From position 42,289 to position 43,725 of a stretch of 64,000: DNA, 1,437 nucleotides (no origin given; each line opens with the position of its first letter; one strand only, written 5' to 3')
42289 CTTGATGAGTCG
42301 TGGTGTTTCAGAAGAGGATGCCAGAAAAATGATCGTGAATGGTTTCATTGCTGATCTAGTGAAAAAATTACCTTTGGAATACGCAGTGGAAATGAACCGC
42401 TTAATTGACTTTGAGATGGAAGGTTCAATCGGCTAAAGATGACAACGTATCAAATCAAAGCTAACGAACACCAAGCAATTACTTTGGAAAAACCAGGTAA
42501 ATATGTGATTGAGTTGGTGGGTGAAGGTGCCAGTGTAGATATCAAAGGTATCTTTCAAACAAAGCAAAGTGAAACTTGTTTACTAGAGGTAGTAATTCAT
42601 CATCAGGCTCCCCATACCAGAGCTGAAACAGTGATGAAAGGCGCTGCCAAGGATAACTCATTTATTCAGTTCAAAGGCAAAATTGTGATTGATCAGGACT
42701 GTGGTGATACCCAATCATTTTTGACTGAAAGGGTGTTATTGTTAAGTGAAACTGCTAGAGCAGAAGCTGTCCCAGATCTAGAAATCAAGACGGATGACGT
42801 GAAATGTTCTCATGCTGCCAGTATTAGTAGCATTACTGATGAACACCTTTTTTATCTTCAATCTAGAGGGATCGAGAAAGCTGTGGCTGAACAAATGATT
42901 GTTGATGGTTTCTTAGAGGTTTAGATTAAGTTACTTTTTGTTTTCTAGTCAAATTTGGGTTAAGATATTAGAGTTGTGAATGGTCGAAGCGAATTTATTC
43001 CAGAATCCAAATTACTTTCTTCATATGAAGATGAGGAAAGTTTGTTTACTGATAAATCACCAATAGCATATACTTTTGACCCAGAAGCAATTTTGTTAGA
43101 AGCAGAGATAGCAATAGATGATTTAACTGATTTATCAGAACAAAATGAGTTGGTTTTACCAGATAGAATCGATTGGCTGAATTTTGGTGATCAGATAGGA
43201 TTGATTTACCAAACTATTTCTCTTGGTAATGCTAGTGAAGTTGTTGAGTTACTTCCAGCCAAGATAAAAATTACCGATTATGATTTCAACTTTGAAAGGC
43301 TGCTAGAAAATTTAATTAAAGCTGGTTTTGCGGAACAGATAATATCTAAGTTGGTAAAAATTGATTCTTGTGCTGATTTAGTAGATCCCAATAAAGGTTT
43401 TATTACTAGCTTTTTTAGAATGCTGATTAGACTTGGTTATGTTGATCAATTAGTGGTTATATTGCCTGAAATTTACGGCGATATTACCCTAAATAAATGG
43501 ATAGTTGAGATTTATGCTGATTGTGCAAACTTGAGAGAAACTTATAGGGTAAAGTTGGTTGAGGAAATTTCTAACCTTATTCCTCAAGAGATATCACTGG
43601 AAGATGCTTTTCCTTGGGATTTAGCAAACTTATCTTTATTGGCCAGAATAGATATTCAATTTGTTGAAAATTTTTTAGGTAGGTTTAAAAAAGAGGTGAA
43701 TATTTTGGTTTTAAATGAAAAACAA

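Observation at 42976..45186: Unknown 736-aa helical-repeat protein with a pseudokinase-like tail, wedged inside the suf operon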

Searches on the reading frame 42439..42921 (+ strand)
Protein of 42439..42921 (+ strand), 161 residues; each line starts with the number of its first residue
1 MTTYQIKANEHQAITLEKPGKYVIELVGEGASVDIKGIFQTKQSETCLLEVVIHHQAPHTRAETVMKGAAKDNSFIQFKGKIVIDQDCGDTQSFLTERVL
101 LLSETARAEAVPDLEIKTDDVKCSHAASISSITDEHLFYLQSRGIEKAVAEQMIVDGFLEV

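Call 3: search_protein_families(library=pfam, proteins=[window:42439-42921:+], max_evalue=1)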
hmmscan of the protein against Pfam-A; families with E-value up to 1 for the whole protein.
window:42439-42921:+ (161 aa): 1 family
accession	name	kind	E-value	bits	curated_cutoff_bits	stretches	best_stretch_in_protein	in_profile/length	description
PF01458.23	SUFBD_core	-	1.2e-44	153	27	1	23-158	97-232/232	SUF system FeS cluster assembly, SufBD core domain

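Call 4: search_protein_families(library=ncbifam, proteins=[window:42439-42921:+], max_evalue=1)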
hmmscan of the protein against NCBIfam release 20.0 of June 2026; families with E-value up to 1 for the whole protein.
window:42439-42921:+ (161 aa): 6 families
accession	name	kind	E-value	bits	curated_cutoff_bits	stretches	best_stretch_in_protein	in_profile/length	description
TIGR01981.1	sufD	equivalog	8.9e-49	166.2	222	1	22-160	122-260/275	Fe-S cluster assembly protein SufD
NF008194.0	PRK10948.1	equivalog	1.5e-27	96.5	489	1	25-158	260-393/423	Fe-S cluster assembly protein SufD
TIGR01980.1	sufB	equivalog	2.8e-24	85.6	346.4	1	25-160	295-430/448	Fe-S cluster assembly protein SufB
NF008773.0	PRK11814.1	equivalog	1.8e-16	59.8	717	1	28-159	325-456/484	Fe-S cluster assembly protein SufB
NF052511.1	SUF_like_SmsB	exception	8.1e-16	58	650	1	27-160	288-419/445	SUF-like minimal system protein SmsB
NF058557.1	FblAmlydFapB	equivalog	0.0017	18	190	1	59-128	17-85/190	fibril amyloid subunit FapB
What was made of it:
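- On SUF Fe-S assembly system components: No family hit was found (calls 3, 4).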

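Call 17: find_related_loci(query=window:42439-42921:+, collection=genome_contigs, flank=8000)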
Query window:42439-42921:+ (161 aa) in genome_contigs; peptide patterns used: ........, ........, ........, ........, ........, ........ (x = any residue, [..] = any of these).
121 stretches matched a pattern; 36 encode a relative of the query (tblastn E <= 1e-3); 36 distinct loci.
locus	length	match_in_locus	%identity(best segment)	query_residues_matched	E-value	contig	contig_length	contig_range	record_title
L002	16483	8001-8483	76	1-161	2e-81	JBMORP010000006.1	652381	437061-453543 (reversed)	MAG: Patescibacteria group bacterium isolate Betzabe_MAG183 MAG183_6, whole genome shotgun sequence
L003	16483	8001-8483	67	1-161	6e-74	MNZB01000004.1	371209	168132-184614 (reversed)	MAG: Candidatus Pacebacteria bacterium CG2_30_36_39 cg2_3.0_scaffold_0_c, whole genome shotgun sequence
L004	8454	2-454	59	11-161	3e-61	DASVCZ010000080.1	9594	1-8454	MAG TPA_asm: Patescibacteria group bacterium isolate SMAG_U2020 k141_760705, whole genome shotgun sequence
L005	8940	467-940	57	2-159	5e-60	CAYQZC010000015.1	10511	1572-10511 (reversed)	MAG TPA_asm: uncultured Pseudomonadales bacterium isolate SRP292972_co1_124 genome assembly, contig: NODE_2608_length_10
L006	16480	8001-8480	61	1-161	6e-59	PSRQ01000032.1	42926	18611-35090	MAG: Candidatus Cerribacteria bacterium 'Amazon FNV 2010 28 9' contig_55_186913273_length42926multi4, whole genome shotg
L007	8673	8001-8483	56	1-161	3e-59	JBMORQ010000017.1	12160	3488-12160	MAG: Patescibacteria group bacterium isolate Betzabe_MAG184 MAG184_17, whole genome shotgun sequence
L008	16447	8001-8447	59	12-160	5e-58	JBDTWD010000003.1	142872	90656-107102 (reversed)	MAG: Candidatus Woesebacteria bacterium isolate cluster3_bin.83 NODE_135_length_142872_cov_13.087167, whole genome shotg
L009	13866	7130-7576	58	12-160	4e-57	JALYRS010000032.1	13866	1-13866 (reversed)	MAG: bacterium isolate MDV bin95 SD1455_NODE_630_length_13866_cov_1.163112, whole genome shotgun sequence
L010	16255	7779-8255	58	1-160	4e-57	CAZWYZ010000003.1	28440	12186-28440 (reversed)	MAG TPA_asm: uncultured Pseudomonadales bacterium isolate SRP286056_co1_495 genome assembly, contig: NODE_1869_length_28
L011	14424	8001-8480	56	1-160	1e-56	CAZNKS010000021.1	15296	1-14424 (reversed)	MAG TPA_asm: uncultured Pseudomonadales bacterium isolate SRP170004_co1_558 genome assembly, contig: NODE_6071_length_15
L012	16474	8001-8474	58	1-160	5e-56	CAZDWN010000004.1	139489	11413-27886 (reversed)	MAG TPA_asm: uncultured Pseudomonadales bacterium isolate SRP170004_co1_144 genome assembly, contig: NODE_115_length_139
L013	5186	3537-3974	56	14-159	1e-54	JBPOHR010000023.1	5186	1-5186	MAG: Patescibacteria group bacterium isolate MAG_204 c_000000376222, whole genome shotgun sequence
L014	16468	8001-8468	54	4-159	7e-54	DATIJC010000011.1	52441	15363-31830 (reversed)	MAG TPA_asm: Patescibacteria group bacterium isolate SMAG_U15681 k141_353110, whole genome shotgun sequence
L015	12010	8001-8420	39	21-160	1e-30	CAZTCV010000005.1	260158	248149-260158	MAG TPA_asm: uncultured Pelolinea sp. isolate SRP241326_co4_229 genome assembly, contig: NODE_27_length_260158_cov_84.20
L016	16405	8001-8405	39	26-160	5e-26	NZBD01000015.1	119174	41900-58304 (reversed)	MAG: Candidatus Iainarchaeum archaeon isolate ARS1427 MHASMcontig_207936, whole genome shotgun sequence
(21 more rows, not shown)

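Call 24: search_protein_families(library=pfam, proteins=[L006:8479-9531:+, L009:7608-8330:+, L003:3889-4719:-], max_evalue=10)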
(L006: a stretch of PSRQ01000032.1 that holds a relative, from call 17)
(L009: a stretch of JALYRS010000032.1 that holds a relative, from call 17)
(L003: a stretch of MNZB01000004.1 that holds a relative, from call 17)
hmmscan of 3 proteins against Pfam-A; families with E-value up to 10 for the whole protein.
L006:8479-9531:+ (351 aa): 7 families
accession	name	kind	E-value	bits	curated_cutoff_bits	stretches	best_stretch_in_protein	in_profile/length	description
PF00069.31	Pkinase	-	2.8e-22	79.8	31.7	1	41-232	9-203/263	Protein kinase domain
PF07714.23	PK_Tyr_Ser-Thr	-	6.4e-15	55.6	23.1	1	54-232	26-211/258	Protein tyrosine and serine/threonine kinase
PF03109.22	ABC1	-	6.3e-07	29.2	22.9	1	75-178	117-216/244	ABC1 atypical kinase-like domain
PF01636.29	APH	-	0.00055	20.2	23.2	1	139-176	156-197/239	Phosphotransferase enzyme family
PF01163.29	RIO1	-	0.0049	16.9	22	1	101-178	80-153/187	RIO domain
PF06293.20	Kdo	-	0.012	15.5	21.3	1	137-173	126-166/207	Lipopolysaccharide kinase (Kdo/WaaP) family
PF22731.1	NCH4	-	0.062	13.6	27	1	303-331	8-36/45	NACHT C-terminal Helical domain 4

L009:7608-8330:+ (241 aa): 0 families

L003:3889-4719:- (277 aa): 1 family
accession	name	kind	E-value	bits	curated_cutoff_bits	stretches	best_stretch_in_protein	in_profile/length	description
PF03288.22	Pox_D5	-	0.15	13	21.4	1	205-263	8-60/86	Poxvirus D5 protein-like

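Call 84: search_protein_families(library=pfam, proteins=[L004:636-1082:+, L004:1097-1846:+, L004:1854-2465:-, L006:9541-10311:-, L006:10359-10826:-, L008:8458-8964:-, L008:9068-9373:-, L014:8665-9003:+], max_evalue=0.01)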
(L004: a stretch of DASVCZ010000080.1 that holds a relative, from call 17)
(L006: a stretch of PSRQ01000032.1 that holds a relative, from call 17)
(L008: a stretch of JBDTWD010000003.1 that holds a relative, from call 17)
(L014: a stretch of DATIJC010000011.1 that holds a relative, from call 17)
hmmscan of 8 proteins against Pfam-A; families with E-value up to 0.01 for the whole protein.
L004:636-1082:+ (149 aa): 1 family
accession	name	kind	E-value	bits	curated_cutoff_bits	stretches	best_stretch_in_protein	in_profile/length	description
PF02661.23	Fic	-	4.6e-13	50.3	24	1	36-99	21-93/93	Fic/DOC family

L004:1097-1846:+ (250 aa): 0 families

L004:1854-2465:- (204 aa): 1 family
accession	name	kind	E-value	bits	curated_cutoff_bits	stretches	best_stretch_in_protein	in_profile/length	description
PF01351.25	RNase_HII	-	1.1e-36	127.1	25.8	1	22-200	1-197/199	Ribonuclease HII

L006:9541-10311:- (257 aa): 0 families

L006:10359-10826:- (156 aa): 0 families

L008:8458-8964:- (169 aa): 0 families

L008:9068-9373:- (102 aa): 0 families

L014:8665-9003:+ (113 aa): 0 families
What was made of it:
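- Other genomes carry unrelated cargo at the same joint, such as Fic/Doc and RNase HII (call 84).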

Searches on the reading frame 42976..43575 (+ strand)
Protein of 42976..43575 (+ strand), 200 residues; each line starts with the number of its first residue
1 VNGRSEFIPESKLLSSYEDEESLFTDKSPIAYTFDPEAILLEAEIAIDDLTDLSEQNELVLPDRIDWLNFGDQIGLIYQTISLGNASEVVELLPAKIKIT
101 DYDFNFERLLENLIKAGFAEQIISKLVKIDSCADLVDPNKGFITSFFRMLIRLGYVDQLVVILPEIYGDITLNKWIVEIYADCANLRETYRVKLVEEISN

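Call 24: search_protein_families(library=pfam, proteins=[window:42976-43575:+], max_evalue=10)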
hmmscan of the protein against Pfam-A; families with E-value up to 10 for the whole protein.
window:42976-43575:+ (200 aa): 1 family
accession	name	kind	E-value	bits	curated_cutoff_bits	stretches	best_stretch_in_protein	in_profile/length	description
PF09823.15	DUF2357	-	0.025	14.3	23.3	1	67-152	3-87/251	Domain of unknown function (DUF2357)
